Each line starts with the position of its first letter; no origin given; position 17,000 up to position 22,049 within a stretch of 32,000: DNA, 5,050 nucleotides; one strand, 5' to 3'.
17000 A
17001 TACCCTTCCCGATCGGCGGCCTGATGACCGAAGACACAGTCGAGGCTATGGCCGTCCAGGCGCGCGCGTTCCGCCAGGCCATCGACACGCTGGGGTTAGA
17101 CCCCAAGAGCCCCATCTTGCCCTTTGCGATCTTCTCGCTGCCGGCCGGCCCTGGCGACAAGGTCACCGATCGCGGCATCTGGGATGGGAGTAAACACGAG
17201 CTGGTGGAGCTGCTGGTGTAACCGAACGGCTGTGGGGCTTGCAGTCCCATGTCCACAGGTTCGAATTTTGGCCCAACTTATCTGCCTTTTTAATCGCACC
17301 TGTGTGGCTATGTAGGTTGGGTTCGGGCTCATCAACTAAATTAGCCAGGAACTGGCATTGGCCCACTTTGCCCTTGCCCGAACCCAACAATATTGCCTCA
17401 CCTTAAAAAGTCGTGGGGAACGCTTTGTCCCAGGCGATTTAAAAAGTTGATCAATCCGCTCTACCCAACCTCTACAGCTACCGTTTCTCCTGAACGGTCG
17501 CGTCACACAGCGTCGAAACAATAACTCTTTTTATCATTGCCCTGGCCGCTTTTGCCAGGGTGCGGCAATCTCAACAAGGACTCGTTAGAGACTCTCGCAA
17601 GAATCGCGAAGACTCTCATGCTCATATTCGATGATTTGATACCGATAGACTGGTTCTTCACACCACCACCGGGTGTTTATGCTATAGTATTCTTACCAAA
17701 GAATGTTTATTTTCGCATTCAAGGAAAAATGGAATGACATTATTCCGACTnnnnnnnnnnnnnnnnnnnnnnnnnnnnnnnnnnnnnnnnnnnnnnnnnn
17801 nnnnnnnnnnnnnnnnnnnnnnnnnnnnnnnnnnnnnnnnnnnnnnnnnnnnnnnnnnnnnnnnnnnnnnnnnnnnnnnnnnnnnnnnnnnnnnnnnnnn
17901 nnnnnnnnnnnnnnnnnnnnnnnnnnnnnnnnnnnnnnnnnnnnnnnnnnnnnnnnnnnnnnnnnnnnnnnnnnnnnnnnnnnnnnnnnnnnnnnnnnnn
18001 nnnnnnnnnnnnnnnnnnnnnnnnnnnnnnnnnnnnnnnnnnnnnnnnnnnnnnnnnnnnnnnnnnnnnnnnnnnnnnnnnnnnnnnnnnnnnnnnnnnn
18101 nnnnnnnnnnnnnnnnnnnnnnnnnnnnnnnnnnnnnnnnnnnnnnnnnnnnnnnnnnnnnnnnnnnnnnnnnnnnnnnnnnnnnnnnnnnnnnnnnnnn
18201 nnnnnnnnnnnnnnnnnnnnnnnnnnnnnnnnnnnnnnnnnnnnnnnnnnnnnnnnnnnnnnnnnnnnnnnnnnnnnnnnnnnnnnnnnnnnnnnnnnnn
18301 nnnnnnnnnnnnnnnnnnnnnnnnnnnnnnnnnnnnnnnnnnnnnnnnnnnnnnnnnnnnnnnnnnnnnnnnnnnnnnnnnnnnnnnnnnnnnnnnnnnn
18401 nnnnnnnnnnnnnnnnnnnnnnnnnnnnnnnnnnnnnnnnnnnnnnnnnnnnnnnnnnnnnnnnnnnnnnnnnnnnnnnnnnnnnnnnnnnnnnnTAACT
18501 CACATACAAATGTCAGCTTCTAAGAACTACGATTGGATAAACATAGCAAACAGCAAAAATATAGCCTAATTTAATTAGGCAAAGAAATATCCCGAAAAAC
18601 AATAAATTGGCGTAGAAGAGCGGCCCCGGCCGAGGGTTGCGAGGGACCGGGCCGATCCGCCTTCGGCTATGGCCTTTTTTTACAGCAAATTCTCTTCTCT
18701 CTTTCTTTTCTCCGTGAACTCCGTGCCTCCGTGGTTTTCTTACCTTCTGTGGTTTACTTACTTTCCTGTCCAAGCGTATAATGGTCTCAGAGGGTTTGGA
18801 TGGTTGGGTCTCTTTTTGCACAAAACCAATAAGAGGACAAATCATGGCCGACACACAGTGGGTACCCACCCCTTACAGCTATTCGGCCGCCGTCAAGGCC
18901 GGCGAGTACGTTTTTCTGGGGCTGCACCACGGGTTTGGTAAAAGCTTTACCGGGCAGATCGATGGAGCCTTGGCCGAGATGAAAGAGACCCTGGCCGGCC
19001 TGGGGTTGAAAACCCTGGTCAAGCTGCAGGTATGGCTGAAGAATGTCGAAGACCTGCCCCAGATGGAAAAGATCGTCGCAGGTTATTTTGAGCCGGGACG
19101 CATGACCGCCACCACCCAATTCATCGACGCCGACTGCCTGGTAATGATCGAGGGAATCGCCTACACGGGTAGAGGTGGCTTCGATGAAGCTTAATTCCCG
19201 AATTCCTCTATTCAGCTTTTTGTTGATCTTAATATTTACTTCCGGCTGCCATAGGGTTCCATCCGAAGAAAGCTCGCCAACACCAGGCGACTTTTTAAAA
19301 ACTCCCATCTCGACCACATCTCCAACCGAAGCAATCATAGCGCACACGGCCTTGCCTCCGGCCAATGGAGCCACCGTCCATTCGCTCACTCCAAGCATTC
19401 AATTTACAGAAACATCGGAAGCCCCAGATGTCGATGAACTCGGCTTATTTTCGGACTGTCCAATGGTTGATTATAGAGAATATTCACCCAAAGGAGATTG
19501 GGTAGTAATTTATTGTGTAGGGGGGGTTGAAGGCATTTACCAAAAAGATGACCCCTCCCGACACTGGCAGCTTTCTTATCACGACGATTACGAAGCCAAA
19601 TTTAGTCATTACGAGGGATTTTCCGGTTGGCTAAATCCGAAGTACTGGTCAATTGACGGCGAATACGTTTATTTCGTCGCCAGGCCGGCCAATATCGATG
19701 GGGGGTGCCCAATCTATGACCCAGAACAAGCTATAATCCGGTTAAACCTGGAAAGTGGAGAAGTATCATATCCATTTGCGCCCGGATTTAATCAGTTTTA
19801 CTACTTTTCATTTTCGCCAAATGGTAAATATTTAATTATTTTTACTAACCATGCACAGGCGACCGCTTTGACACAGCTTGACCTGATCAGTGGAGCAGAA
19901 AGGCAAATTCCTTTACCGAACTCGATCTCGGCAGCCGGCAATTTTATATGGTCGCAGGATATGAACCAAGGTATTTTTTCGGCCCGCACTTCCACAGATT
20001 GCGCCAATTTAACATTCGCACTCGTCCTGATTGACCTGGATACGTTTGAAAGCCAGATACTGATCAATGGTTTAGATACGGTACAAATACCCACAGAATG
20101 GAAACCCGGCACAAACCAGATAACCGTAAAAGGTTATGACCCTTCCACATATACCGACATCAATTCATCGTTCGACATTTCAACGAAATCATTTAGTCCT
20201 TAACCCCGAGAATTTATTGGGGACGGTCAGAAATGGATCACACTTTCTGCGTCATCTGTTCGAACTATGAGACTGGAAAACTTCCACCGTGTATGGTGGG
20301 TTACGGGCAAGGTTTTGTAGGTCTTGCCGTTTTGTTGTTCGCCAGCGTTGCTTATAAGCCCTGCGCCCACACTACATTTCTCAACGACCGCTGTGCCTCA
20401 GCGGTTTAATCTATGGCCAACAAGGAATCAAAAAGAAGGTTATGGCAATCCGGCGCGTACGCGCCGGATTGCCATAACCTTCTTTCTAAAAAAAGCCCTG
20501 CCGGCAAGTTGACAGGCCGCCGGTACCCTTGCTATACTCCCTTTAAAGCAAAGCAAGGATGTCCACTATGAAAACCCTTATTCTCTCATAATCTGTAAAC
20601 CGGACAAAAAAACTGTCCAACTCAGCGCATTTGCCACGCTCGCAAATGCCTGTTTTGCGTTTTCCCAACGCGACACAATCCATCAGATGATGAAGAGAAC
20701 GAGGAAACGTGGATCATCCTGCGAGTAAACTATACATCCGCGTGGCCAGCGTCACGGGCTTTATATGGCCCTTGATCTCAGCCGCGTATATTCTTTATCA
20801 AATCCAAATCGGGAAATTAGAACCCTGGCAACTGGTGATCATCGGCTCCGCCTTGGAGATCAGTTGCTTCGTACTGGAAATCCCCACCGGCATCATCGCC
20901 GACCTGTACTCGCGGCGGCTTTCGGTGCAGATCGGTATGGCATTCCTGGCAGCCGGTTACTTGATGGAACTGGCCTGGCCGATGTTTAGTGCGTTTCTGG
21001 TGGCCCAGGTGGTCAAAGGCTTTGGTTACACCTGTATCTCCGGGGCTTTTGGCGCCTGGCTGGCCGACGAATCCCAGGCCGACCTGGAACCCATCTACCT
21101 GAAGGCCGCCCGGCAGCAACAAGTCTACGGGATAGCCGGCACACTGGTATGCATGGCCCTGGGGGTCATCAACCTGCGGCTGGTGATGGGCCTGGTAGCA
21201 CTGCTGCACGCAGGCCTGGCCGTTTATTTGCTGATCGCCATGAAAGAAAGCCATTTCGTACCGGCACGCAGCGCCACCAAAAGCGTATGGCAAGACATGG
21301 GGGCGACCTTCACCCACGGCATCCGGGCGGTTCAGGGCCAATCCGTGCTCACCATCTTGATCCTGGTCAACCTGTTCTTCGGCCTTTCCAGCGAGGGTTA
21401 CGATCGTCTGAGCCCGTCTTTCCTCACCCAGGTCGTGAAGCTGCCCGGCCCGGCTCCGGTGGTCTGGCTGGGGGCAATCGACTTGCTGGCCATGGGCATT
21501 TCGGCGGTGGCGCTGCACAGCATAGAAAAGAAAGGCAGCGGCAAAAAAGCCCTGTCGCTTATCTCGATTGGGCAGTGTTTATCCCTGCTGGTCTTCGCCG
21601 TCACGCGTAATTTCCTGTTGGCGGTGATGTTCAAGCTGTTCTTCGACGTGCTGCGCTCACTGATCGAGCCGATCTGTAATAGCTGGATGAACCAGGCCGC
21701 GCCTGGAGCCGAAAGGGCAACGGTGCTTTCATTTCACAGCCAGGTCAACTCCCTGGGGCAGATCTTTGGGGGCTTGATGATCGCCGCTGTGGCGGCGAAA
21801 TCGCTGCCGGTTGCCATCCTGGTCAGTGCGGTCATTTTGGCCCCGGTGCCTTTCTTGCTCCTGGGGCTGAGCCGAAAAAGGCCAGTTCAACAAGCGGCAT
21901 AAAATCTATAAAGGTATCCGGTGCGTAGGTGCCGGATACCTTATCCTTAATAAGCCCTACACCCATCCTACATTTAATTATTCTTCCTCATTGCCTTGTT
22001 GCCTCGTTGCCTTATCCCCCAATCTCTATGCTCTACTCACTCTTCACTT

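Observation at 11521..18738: Two low-GC paralogous cassettes with a shared promoter and an uncharacterised ~250-aa domain, inserted 6 kb apart in GC-rich core DNA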

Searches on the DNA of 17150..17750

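Call 62: search_rna_families(source=window, start=17150, end=17750, threshold=evalue, max_evalue=1)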
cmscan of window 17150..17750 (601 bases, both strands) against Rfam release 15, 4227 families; matches with E-value up to 1: 1.
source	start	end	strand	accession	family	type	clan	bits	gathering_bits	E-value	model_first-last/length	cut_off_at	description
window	17317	17458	-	RF01016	mir-584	Gene; miRNA;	-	17.8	80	0.96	1-97/97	no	mir-584 microRNA precursor family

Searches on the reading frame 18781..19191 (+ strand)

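Call 15: search_protein_families(library=pfam, proteins=[window:18781-19191:+], max_evalue=0.001)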
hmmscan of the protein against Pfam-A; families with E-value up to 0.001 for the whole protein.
window:18781-19191:+ (137 aa): 1 family
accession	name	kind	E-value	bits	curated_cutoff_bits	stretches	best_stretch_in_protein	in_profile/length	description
PF01042.26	Ribonuc_L-PSP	-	1e-05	25.9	27.3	1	33-128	10-120/121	Endoribonuclease L-PSP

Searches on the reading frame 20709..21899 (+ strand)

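Call 15: search_protein_families(library=pfam, proteins=[window:20709-21899:+], max_evalue=0.001)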
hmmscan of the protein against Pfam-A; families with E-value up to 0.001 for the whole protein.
window:20709-21899:+ (397 aa): 1 family
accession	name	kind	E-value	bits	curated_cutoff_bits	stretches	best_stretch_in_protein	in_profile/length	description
PF07690.21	MFS_1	-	1.9e-15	57.1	33.4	2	16-354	12-346/347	Major Facilitator Superfamily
